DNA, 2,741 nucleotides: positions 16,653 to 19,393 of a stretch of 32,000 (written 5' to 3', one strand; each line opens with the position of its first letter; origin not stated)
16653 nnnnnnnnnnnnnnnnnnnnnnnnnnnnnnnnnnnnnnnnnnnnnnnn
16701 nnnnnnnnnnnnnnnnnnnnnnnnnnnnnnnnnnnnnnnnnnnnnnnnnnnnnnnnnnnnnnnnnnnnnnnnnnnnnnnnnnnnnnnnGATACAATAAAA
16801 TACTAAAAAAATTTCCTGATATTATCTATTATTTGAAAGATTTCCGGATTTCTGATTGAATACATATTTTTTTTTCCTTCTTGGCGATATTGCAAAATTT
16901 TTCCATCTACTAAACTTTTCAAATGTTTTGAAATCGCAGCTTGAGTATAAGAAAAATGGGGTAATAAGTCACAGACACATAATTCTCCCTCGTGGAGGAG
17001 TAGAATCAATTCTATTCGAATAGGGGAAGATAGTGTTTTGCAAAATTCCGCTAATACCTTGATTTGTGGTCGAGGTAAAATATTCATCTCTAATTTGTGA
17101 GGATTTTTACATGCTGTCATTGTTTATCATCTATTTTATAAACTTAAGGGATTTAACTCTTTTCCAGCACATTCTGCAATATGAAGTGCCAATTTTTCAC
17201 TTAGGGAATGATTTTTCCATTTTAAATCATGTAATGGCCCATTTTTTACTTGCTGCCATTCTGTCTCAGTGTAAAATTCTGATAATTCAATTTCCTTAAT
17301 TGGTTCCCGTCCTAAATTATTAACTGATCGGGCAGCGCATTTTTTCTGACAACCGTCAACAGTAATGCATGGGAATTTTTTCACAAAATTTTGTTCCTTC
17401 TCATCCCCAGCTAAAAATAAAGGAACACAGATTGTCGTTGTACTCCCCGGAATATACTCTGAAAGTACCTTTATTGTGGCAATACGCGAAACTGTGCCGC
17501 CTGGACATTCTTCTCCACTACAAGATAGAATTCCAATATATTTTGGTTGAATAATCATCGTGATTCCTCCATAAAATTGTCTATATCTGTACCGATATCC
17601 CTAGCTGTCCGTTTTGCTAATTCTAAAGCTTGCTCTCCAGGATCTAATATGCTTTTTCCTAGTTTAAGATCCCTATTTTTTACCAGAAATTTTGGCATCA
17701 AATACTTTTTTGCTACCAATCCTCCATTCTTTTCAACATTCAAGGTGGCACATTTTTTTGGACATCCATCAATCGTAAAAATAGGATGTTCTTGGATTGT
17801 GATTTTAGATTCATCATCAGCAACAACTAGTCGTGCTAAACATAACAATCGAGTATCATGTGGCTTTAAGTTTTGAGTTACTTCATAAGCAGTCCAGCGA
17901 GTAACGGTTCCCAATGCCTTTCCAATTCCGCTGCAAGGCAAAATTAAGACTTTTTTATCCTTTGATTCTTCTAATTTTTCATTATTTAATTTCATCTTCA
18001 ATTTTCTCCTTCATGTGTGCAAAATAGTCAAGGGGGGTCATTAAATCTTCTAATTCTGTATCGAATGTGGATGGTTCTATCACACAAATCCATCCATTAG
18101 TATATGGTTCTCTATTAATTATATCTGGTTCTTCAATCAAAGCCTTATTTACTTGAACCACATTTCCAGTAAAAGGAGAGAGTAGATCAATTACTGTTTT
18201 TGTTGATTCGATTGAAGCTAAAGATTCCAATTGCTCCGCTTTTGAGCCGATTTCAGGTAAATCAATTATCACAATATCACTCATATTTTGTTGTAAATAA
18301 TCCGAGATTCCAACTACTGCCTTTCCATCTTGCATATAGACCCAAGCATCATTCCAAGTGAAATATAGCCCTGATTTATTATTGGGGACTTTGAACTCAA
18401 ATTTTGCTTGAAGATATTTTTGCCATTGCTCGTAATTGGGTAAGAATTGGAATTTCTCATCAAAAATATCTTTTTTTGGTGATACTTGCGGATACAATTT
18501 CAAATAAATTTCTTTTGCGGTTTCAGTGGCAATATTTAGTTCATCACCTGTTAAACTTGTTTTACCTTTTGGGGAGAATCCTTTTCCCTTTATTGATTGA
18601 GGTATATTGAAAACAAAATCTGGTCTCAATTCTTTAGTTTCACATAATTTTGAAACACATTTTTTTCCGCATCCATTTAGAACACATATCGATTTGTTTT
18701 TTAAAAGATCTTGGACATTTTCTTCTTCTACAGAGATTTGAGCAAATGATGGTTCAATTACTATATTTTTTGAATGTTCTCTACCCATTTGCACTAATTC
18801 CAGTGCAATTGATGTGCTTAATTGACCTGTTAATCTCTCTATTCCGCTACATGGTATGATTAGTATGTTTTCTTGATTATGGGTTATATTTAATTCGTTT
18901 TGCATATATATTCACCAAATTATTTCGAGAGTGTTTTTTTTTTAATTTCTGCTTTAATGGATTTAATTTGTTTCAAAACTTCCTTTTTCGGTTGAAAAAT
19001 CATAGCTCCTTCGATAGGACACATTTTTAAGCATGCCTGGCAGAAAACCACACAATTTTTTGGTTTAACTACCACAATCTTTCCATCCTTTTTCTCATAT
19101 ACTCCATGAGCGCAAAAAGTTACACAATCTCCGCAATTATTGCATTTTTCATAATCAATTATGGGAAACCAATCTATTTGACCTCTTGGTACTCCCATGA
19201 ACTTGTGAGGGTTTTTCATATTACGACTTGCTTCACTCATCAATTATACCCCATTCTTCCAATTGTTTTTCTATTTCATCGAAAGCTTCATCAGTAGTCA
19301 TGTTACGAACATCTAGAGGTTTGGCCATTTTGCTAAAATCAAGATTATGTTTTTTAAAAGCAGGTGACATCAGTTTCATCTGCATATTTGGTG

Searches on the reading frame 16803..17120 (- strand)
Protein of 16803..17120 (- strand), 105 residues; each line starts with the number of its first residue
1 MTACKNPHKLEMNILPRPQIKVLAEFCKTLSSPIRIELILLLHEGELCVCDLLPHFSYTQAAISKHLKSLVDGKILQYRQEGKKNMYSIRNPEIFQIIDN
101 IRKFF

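Call 59: search_protein_families(library=pfam, proteins=[window:16803-17120:-], max_evalue=0.01)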
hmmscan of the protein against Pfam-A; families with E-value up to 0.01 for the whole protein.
window:16803-17120:- (105 aa): 2 families
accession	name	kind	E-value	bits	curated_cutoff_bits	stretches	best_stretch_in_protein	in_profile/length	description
PF01022.26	HTH_5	-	5.9e-11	42.5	22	1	32-72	1-41/47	Bacterial regulatory protein, arsR family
PF12840.13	HTH_20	-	0.0071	16.7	27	0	30-76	1-48/51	Helix-turn-helix domain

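Call 68: search_protein_families(library=ncbifam, proteins=[window:16803-17120:-], max_evalue=0.001)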
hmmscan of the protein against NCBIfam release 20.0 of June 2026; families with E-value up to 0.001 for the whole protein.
window:16803-17120:- (105 aa): 9 families
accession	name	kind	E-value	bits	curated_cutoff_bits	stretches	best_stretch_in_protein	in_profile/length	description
NF033788.1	HTH_metalloreg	subfamily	8.3e-22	76.8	55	1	24-98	2-77/77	metalloregulator ArsR/SmtB family transcription factor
NF007528.0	PRK10141.1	subfamily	2.9e-11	43.3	97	1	26-89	9-73/117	metalloregulator ArsR/SmtB family transcription factor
NF033789.1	repress_SdpR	subfamily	2.9e-11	43.1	100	1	28-91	3-66/79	autorepressor SdpR family transcription factor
NF040642.1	sulf_sens_BigR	equivalog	5.1e-10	39.3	155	1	23-103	10-90/95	sulfite-sensing transcriptional repressor BigR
NF052532.1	TransRegPagRBaca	equivalog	1.4e-07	31.5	170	1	23-99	17-93/99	transcriptional repressor PagR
NF047906.1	CdPbTransRegCmtR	equivalog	1e-06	28.6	150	1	19-100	7-88/104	Cd(II)/Pb(II)-sensing metalloregulatory transcriptional regulator CmtR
NF045707.1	Dbac_1936_reg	equivalog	6e-06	26.2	115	1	20-103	4-87/99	ArsR/SmtB-type metalloregulator TsoR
NF053755.1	MsvR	equivalog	8.6e-06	25.6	220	1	28-82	8-62/236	transcriptional factor MsvR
NF041413.1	ArsR_Rv2640c_fam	equivalog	2.2e-05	24.8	155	1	26-91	35-103/118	Rv2640c family ArsR-like transcriptional regulator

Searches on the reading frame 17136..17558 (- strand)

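Call 59: search_protein_families(library=pfam, proteins=[window:17136-17558:-], max_evalue=0.01)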
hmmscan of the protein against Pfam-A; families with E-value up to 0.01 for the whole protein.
window:17136-17558:- (140 aa): 1 family
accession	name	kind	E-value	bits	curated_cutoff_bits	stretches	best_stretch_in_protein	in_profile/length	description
PF08859.16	DGC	-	1.9e-15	57.2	27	1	10-100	2-89/106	DGC domain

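Call 68: search_protein_families(library=ncbifam, proteins=[window:17136-17558:-], max_evalue=0.001)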
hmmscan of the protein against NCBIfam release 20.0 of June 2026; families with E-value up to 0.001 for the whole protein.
window:17136-17558:- (140 aa): 0 families

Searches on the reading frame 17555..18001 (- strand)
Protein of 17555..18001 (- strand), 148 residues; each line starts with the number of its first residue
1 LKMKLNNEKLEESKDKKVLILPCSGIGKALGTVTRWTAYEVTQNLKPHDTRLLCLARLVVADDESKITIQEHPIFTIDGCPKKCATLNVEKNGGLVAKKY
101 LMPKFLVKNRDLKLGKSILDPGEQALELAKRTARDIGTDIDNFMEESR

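Call 59: search_protein_families(library=pfam, proteins=[window:17555-18001:-], max_evalue=0.01)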
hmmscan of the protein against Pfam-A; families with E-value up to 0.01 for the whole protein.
window:17555-18001:- (148 aa): 1 family
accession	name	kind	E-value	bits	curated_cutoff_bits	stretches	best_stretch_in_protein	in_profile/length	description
PF08859.16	DGC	-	2.4e-12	47.3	27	1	19-110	1-89/106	DGC domain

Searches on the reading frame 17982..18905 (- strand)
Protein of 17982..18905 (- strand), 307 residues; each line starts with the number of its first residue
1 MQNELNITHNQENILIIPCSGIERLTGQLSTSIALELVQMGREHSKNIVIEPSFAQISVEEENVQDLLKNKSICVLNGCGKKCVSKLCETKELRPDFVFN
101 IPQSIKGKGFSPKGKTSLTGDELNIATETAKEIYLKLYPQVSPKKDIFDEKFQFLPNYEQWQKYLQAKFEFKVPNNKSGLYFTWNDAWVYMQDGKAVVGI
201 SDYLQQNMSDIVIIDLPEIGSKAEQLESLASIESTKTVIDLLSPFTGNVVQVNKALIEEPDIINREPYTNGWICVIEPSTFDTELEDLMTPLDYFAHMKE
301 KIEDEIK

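Call 59: search_protein_families(library=pfam, proteins=[window:17982-18905:-], max_evalue=0.01)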
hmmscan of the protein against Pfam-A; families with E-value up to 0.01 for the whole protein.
window:17982-18905:- (307 aa): 2 families
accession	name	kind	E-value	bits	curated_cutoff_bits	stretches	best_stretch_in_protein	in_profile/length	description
PF01597.25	GCV_H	-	3.6e-32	111.3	22.2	1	180-300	1-121/122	Glycine cleavage H-protein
PF08859.16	DGC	-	1.9e-10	41.2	27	1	15-103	1-83/106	DGC domain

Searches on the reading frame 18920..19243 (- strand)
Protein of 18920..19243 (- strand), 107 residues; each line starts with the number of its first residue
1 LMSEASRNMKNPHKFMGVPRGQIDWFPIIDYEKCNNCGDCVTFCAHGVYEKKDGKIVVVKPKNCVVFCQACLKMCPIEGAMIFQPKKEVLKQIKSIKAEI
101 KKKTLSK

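Call 59: search_protein_families(library=pfam, proteins=[window:18920-19243:-], max_evalue=0.01)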
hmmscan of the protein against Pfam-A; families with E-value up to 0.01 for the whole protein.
window:18920-19243:- (107 aa): 10 families
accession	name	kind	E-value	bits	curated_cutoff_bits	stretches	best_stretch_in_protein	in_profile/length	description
PF13187.11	Fer4_9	-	9.9e-08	32.3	27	1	33-77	1-49/52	4Fe-4S dicluster domain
PF13237.11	Fer4_10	-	1.1e-07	32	25.5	1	27-76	2-53/53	4Fe-4S dicluster domain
PF12838.12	Fer4_7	-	1.5e-07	32.2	27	2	33-76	1-49/52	4Fe-4S dicluster domain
PF12837.12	Fer4_6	-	6.4e-07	29.5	25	1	26-49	1-24/24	4Fe-4S binding domain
PF12797.12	Fer4_2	-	1.1e-06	28.6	24.5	1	25-45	1-21/22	4Fe-4S binding domain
PF14697.11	Fer4_21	-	7e-06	26.5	35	1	28-81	2-57/59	4Fe-4S dicluster domain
PF13183.11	Fer4_8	-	2.5e-05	25.2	27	0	31-48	51-68/68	4Fe-4S dicluster domain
PF13534.11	Fer4_17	-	0.00018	22.4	22.2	0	32-47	44-59/61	4Fe-4S dicluster domain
PF00037.32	Fer4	-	0.00021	21.4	21.1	1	27-44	1-18/24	4Fe-4S binding domain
PF13484.11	Fer4_16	-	0.0028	18.8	30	0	33-54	1-22/66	4Fe-4S double cluster binding domain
